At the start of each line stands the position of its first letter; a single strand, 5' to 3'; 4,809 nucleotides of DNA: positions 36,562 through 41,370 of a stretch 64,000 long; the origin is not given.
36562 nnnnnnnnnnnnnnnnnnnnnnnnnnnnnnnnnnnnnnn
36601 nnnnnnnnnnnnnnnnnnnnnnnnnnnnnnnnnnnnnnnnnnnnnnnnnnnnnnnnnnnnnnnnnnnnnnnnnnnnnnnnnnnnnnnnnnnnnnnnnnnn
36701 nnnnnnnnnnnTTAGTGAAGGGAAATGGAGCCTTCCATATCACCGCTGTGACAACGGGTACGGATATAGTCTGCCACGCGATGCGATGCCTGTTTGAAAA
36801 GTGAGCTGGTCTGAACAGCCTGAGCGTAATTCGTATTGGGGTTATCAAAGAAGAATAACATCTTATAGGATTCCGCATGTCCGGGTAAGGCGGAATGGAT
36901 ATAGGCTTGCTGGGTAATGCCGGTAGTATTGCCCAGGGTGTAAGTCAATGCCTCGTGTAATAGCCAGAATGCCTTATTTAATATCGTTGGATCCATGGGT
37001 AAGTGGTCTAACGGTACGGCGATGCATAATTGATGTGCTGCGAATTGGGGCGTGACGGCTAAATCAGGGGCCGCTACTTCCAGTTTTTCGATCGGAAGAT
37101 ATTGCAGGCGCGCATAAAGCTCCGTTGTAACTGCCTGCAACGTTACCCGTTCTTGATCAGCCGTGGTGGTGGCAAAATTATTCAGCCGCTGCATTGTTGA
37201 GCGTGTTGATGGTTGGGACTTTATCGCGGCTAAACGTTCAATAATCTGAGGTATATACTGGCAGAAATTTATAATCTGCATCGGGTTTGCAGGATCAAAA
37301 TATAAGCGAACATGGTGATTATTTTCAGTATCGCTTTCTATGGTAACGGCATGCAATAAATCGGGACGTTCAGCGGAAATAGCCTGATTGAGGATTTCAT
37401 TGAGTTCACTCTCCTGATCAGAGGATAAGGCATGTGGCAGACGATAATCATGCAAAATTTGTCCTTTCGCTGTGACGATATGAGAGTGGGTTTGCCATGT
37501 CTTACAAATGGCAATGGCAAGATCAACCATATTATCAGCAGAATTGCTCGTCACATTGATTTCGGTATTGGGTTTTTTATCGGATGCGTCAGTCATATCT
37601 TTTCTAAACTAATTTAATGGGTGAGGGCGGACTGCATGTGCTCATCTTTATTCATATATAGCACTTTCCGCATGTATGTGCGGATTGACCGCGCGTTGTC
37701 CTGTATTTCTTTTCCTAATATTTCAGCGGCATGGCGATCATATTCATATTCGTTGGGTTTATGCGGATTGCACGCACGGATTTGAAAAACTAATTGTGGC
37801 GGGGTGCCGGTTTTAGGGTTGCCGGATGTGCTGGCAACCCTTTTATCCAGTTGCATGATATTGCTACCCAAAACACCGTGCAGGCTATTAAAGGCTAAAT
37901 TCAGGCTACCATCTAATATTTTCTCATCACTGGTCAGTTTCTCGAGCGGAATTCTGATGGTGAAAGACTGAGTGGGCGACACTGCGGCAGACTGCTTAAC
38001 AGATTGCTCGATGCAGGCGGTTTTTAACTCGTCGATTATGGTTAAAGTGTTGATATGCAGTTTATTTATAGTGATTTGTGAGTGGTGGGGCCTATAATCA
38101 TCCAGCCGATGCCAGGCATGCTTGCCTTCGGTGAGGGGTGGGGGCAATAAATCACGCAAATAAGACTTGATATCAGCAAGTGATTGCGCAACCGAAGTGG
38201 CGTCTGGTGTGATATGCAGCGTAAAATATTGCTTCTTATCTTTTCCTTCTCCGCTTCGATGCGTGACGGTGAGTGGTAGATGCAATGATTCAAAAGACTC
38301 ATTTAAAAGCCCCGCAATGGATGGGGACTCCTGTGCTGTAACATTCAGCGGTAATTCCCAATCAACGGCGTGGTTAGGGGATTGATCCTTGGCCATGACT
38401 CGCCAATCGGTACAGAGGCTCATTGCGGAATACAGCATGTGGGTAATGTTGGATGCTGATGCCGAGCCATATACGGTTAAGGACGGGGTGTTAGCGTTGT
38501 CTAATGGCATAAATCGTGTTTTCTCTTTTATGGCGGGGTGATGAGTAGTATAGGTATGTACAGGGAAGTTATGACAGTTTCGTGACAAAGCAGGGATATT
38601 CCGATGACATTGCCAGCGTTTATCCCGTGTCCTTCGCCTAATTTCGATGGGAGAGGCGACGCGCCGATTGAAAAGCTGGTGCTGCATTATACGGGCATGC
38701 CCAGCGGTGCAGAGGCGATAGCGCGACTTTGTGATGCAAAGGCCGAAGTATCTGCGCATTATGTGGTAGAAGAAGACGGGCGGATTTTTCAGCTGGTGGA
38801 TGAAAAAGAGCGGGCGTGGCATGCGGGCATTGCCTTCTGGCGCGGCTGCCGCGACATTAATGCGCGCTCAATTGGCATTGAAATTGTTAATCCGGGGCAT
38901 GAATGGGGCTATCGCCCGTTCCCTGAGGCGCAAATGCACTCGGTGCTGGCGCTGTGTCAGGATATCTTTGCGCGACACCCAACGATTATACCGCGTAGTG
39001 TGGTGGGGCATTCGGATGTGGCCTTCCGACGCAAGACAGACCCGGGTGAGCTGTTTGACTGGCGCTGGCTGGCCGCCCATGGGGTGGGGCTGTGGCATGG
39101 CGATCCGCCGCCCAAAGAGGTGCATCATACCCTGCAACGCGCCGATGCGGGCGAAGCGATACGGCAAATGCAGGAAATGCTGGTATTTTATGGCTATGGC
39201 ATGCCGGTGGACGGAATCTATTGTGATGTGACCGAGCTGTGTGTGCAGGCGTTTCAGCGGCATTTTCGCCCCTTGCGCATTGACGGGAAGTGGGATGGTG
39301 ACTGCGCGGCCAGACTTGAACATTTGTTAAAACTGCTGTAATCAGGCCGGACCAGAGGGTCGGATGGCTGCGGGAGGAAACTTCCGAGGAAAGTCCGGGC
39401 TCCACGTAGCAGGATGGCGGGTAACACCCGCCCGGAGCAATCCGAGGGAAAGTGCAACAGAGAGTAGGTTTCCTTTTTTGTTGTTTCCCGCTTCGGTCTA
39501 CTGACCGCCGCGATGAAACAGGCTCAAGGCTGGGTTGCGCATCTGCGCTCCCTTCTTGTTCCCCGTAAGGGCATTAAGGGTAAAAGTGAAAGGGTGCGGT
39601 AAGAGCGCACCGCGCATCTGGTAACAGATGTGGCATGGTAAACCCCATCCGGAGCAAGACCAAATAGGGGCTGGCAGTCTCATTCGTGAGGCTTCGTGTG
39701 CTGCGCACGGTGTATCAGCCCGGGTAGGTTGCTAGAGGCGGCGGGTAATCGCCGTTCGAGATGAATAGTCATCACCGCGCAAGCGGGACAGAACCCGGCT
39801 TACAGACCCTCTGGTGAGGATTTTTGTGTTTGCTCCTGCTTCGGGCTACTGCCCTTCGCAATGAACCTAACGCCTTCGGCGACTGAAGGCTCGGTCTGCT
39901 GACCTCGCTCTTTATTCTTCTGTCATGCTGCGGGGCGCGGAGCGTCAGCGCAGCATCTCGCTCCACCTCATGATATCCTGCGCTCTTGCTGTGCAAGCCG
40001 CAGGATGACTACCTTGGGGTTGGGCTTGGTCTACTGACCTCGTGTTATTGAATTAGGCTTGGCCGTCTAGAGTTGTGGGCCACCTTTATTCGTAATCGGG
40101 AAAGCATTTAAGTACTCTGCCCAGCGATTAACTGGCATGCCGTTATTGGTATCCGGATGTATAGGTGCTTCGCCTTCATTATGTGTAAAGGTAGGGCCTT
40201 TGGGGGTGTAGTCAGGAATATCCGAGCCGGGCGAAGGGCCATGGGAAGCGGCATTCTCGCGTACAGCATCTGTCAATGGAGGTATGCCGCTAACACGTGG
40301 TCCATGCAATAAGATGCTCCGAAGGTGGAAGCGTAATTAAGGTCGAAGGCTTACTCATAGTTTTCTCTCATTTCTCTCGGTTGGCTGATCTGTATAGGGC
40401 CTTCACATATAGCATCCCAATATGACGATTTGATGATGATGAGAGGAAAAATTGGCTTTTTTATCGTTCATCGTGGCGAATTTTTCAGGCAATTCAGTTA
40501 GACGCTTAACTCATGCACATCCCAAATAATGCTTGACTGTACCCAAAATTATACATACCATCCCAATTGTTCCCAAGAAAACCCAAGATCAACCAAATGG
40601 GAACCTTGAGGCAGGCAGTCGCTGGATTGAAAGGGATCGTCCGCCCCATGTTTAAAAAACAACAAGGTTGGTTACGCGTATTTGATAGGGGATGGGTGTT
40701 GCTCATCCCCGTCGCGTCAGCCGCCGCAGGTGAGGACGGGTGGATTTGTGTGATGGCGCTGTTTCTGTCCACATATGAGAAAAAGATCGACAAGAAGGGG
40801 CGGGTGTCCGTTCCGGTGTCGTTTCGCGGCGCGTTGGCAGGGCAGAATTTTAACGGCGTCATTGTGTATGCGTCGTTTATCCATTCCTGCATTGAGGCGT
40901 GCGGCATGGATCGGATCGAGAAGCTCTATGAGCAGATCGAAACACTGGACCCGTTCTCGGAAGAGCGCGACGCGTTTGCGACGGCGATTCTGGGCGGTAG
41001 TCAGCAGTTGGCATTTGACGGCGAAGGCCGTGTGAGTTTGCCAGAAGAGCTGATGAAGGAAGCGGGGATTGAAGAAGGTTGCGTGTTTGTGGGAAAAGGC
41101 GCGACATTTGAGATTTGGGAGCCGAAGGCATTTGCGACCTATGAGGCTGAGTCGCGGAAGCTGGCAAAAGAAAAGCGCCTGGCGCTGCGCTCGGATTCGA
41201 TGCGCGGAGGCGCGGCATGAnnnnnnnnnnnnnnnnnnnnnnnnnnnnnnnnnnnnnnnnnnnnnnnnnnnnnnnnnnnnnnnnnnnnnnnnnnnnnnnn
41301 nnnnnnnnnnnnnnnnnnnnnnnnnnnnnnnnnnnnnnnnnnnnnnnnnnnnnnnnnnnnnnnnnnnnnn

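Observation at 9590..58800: One Pho-box-like direct-repeat operator precedes almost every orphan gene at a fixed distance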

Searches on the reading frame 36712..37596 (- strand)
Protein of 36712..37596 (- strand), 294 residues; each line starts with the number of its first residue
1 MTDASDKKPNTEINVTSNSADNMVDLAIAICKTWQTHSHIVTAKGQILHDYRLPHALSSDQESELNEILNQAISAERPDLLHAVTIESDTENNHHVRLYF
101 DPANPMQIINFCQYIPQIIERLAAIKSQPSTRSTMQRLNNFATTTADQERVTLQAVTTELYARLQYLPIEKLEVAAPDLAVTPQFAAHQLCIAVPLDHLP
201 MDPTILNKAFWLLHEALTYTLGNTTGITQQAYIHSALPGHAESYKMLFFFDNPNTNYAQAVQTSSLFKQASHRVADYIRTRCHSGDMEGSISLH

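Call 7: search_protein_families(library=pfam, proteins=[window:36712-37596:-], max_evalue=0.1)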
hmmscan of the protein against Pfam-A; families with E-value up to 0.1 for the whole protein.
window:36712-37596:- (294 aa): 1 family
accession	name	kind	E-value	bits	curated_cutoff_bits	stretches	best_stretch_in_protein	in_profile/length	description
PF14487.12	DarT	-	0.00082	19.6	22.5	1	52-116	18-80/201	ssDNA thymidine ADP-ribosyltransferase, DarT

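Call 76: predict_structure(protein=window:36712-37596:-)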
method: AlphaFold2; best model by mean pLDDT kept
length: 294 residues; sequences in the alignment: 1
mean_pLDDT: 53.6   pTM: 0.39
mean pLDDT of the five models: 53.6, 51.8, 50.7, 48.4, 48.2
residues with pLDDT >= 90: 0; 70-90: 66; 50-70: 98; < 50: 130
segments of 3 or more residues with pLDDT < 50: 1-18, 38-45, 135-193, 223-243, 251-255, 283-294
pLDDT, mean of each block of 10 residues (from residue 1): 30 40 80 64 50 74 82 69 69 75 53 76 68 47 30 29 37 28 32 49 60 63 46 35 51 51 63 65 44 34
secondary structure, 60 per line:
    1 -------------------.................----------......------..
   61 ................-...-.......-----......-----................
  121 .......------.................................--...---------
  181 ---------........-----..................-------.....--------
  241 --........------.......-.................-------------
elements in order: H20-36 E47-52 H59-76 E82-88 E94-99 H105-127 H134-166 E190-197 H203-220 E228-232 E243-250 H257-263 H265-281
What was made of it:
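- Tried and rejected: A single-sequence AlphaFold model had mean pLDDT 53.6, so I ran no fold search (call 76).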

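Call 77: search_protein_families(library=padloc, proteins=[window:36712-37596:-], max_evalue=0.01)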
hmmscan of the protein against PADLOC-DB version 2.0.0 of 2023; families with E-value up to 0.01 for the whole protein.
window:36712-37596:- (294 aa): 0 families

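Call 78: search_protein_families(library=phrogs, proteins=[window:36712-37596:-], max_evalue=0.01)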
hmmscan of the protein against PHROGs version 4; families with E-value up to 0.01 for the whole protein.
window:36712-37596:- (294 aa): 0 families

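Call 79: search_protein_families(library=ncbifam, proteins=[window:36712-37596:-], max_evalue=0.01)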
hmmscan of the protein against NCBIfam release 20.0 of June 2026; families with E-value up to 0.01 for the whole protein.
window:36712-37596:- (294 aa): 1 family
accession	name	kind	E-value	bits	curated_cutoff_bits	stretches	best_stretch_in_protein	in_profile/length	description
NF048013.1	toxin_DarT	equivalog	0.0067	16.2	150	0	55-113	21-78/204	type II toxin-antitoxin system toxin DNA ADP-ribosyl transferase DarT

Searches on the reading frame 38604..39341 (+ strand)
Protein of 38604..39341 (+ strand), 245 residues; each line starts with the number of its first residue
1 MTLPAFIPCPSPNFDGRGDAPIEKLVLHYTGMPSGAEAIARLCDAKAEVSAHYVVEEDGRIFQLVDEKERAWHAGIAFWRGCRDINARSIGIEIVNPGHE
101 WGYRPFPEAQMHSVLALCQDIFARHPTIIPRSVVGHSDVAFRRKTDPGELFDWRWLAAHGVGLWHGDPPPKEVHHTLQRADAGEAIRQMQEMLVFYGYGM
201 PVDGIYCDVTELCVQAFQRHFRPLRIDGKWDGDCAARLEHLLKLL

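Call 42: search_protein_families(library=pfam, proteins=[window:38604-39341:+], max_evalue=0.01)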
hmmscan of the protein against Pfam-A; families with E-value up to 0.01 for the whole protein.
window:38604-39341:+ (245 aa): 2 families
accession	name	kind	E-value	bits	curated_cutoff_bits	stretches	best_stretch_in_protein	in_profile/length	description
PF01510.30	Amidase_2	-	4.1e-38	131.1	26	1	20-149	3-131/131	N-acetylmuramoyl-L-alanine amidase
PF01471.23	PG_binding_1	-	4.2e-09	36.9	23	1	183-238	2-57/57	Putative peptidoglycan binding domain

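Call 51: find_homologous_proteins(query=window:38604-39341:+, max_evalue=1e-40)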
Query window:38604-39341:+ (245 aa): 7997 proteins with E <= 1e-40 among 8000 candidates; the best 120 are listed.
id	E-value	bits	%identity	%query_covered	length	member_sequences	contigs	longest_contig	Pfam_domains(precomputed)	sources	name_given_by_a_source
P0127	8.1e-157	539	91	100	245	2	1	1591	PF01510.31,PF01471.24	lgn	-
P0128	1.8e-127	442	78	98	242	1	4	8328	PF01510.31,PF01471.24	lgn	-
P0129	6.1e-121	421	73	98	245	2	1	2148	PF01510.31,PF01471.24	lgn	-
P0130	8.1e-120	417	73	98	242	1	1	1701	PF01510.31,PF01471.24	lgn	-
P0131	1.1e-119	417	73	98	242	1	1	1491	PF01510.31,PF01471.24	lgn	-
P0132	2.7e-115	403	68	98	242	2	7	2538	PF01510.31,PF01471.24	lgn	-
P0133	1.1e-114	401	72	98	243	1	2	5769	PF01510.31,PF01471.24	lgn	-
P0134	6.2e-114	398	69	100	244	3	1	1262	PF01510.31,PF01471.24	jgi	-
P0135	9.8e-110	384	70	98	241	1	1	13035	PF01510.31,PF01471.24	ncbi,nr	ncbi:MAG: N-acetylmuramoyl-L-alanine amidase [Rickettsiales bacterium]|nr:N-acetylmuramoyl-L-alanine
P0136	1.2e-107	377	67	98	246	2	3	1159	PF01510.31,PF01471.24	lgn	-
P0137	1.9e-97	344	66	98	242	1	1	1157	PF01510.31,PF01471.24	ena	-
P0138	7.1e-95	336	67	84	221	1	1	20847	PF01510.31,PF01471.24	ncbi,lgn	-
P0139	2.3e-94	334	63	98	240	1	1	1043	PF01510.31,PF01471.24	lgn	-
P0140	8.6e-93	329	61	97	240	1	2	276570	PF01510.31,PF01471.24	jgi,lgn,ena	-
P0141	2.0e-91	324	61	97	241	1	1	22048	PF01510.31,PF01471.24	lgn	-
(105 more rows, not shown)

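Call 52: find_encoding_contigs(protein=P0128, flank=10000, max_places=1)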
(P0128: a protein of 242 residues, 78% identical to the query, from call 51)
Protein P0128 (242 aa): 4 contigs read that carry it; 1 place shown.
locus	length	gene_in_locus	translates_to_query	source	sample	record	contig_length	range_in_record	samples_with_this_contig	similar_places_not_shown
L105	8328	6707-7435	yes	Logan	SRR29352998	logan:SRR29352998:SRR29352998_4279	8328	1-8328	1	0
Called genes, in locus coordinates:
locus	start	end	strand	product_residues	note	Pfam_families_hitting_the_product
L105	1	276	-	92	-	?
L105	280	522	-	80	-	PF02700:PurS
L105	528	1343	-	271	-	PF01259:SAICAR_synt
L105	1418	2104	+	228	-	-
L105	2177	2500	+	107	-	PF07345:ATPaseInh_sub_z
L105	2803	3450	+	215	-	PF05099:TerB, PF00226:DnaJ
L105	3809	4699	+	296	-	PF00892:EamA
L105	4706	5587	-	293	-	-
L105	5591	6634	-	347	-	-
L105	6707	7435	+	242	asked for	PF01510:Amidase_2, PF01471:PG_binding_1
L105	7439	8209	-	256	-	PF07963:N_methyl (weak)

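Call 53: find_encoding_contigs(protein=P0135, flank=10000, max_places=1)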
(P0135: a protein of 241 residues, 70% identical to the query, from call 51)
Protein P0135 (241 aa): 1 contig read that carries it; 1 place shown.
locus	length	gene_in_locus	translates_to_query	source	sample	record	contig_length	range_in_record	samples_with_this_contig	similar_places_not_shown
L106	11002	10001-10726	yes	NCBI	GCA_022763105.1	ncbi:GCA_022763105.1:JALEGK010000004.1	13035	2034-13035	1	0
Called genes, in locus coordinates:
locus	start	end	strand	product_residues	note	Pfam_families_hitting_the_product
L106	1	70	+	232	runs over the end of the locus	-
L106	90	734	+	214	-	-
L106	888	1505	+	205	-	PF00163:Ribosomal_S4, PF01479:S4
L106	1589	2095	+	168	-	-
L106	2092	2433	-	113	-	PF00462:Glutaredoxin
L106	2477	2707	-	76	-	PF01722:BolA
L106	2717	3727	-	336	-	PF00586:AIRS, PF02769:AIRS_C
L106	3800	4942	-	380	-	PF18072:FGAR-AT_linker, PF00586:AIRS, PF02769:AIRS_C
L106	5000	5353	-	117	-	-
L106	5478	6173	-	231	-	-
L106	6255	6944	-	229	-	PF07685:GATase_3, PF13507:GATase_5, PF01965:DJ-1_PfpI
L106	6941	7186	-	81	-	PF02700:PurS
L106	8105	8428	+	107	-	PF07345:ATPaseInh_sub_z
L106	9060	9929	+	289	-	PF00892:EamA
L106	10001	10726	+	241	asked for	PF01510:Amidase_2, PF01471:PG_binding_1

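Call 54: find_encoding_contigs(protein=P0127, flank=10000, max_places=1)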
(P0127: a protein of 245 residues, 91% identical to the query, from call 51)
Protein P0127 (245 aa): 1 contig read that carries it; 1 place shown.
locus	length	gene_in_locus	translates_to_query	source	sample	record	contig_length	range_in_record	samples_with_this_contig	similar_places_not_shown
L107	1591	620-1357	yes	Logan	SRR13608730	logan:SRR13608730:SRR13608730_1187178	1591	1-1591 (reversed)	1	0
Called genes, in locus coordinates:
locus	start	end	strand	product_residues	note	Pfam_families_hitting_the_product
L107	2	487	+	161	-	?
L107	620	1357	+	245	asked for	PF01510:Amidase_2, PF01471:PG_binding_1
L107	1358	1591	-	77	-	?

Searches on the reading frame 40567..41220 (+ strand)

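Call 42: search_protein_families(library=pfam, proteins=[window:40567-41220:+], max_evalue=0.01)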
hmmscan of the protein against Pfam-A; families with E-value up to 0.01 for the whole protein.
window:40567-41220:+ (217 aa): 2 families
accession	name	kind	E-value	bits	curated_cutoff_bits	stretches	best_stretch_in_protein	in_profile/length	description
PF02381.23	MraZ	-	4.3e-23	81.5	23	2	141-208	1-71/72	MraZ protein, putative antitoxin-like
PF04014.23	MazE_antitoxin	-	0.0013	19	24.7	0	154-171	8-25/48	Antidote-toxin recognition MazE, bacterial antitoxin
